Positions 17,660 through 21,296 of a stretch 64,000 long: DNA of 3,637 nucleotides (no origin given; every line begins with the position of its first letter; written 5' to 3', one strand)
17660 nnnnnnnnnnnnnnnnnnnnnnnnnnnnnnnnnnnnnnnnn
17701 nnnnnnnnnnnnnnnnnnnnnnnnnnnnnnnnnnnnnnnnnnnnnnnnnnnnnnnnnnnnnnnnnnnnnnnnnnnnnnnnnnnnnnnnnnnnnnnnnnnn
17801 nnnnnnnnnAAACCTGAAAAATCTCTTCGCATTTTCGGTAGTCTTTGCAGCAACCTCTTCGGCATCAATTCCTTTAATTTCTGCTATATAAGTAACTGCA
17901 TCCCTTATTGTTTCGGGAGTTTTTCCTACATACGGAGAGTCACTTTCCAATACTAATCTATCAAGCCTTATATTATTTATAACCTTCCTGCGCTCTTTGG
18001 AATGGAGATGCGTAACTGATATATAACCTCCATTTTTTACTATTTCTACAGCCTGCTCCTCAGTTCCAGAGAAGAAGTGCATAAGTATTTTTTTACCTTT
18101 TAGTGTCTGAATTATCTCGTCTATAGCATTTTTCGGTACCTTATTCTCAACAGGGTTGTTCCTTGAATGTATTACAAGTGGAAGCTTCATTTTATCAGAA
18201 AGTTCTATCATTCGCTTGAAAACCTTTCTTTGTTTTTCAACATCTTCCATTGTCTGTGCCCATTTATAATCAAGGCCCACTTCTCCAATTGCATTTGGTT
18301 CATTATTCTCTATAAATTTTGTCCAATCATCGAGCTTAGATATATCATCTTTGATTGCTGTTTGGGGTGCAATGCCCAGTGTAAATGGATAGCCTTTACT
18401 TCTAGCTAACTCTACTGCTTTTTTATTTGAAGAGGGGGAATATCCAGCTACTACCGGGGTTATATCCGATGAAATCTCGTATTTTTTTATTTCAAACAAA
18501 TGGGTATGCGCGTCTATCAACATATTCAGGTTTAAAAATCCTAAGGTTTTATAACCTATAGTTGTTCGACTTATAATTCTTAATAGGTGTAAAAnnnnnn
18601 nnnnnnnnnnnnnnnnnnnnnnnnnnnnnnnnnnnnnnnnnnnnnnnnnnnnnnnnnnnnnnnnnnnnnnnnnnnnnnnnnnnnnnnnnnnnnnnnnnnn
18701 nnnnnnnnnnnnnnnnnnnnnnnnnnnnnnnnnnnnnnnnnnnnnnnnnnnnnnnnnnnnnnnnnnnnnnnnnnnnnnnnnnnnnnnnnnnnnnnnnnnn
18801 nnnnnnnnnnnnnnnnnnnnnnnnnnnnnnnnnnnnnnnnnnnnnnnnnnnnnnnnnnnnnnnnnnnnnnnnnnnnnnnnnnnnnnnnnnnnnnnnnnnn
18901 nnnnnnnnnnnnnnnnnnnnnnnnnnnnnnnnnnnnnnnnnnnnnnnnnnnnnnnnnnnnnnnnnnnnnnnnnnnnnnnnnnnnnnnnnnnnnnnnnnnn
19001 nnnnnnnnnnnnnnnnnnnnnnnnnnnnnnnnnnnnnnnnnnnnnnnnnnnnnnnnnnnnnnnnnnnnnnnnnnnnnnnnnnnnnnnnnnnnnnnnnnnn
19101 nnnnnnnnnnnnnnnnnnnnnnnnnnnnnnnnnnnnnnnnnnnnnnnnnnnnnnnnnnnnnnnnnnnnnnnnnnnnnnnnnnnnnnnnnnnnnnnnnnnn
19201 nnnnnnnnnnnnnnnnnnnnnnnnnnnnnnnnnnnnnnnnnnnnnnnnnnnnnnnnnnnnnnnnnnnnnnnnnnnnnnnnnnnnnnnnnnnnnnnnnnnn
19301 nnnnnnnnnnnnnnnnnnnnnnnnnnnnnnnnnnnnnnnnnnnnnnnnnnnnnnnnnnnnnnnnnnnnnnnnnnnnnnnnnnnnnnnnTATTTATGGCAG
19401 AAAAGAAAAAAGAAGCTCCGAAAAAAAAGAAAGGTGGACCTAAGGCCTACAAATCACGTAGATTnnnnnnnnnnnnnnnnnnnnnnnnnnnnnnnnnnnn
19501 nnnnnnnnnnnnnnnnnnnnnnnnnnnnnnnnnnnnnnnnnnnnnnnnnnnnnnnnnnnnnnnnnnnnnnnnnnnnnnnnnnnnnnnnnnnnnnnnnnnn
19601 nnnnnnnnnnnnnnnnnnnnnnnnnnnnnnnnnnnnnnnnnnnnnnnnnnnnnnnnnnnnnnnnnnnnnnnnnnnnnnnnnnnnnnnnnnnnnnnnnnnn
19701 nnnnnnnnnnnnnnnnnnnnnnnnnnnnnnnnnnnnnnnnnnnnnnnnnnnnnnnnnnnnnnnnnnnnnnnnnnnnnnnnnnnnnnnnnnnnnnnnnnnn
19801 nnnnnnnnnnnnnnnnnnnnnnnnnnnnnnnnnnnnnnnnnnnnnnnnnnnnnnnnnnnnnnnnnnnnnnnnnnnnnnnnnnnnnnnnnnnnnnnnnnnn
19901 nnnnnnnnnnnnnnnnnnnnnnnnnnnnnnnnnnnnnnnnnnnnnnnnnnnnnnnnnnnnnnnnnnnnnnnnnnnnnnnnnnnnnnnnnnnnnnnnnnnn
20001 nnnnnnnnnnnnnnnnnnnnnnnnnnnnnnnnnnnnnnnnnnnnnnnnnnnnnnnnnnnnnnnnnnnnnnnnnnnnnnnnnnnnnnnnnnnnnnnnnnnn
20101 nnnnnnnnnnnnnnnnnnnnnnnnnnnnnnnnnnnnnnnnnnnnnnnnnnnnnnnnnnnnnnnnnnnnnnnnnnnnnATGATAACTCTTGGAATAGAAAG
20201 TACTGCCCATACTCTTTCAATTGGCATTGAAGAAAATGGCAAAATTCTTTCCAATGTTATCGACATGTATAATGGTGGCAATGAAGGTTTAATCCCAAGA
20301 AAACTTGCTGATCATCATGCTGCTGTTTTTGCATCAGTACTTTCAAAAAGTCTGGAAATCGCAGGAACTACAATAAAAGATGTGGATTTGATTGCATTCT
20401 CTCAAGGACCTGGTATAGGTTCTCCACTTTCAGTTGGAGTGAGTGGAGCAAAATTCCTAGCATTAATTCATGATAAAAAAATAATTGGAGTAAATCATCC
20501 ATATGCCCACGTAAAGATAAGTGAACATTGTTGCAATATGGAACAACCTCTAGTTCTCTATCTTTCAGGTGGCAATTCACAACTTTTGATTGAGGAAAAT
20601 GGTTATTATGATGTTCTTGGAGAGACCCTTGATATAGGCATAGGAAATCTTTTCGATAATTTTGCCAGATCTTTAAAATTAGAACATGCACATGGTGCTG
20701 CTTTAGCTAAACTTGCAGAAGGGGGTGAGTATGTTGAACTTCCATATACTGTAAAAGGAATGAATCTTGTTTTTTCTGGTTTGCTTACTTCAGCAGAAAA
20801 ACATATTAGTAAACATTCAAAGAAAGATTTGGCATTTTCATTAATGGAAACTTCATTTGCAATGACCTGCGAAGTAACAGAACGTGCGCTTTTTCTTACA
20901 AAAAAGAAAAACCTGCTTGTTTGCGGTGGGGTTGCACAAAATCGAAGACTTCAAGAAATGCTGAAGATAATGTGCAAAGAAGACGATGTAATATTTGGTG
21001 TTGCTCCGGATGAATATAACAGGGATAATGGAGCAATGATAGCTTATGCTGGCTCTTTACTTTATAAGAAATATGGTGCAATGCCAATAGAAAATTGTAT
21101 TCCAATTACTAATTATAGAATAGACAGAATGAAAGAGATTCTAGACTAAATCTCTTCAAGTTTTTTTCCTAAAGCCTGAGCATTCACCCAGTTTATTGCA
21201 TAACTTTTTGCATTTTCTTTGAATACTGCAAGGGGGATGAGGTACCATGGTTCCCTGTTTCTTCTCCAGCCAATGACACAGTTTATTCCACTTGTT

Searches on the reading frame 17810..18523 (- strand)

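Call 41: search_protein_families(library=pfam, proteins=[window:17810-18523:-], max_evalue=0.001)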
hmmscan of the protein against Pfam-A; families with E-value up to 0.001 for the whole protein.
window:17810-18523:- (238 aa): 1 family
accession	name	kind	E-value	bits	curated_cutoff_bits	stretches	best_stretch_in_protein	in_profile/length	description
PF01026.27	TatD_DNase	-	1.3e-45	156.2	27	1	3-237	1-253/253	TatD related DNase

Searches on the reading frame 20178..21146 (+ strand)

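Call 41: search_protein_families(library=pfam, proteins=[window:20178-21146:+], max_evalue=0.001)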
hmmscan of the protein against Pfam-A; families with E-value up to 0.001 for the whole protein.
window:20178-21146:+ (323 aa): 2 families
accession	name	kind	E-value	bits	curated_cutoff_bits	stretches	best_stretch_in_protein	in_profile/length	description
PF00814.31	TsaD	-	6.1e-64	216.7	24.8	1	24-290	3-264/264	tRNA N6-adenosine threonylcarbamoyltransferase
PF22521.2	HypF_C_2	-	9.2e-06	26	27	1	156-270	97-221/241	Carbamoyltransferase, Kae1-like Domain, second subdomain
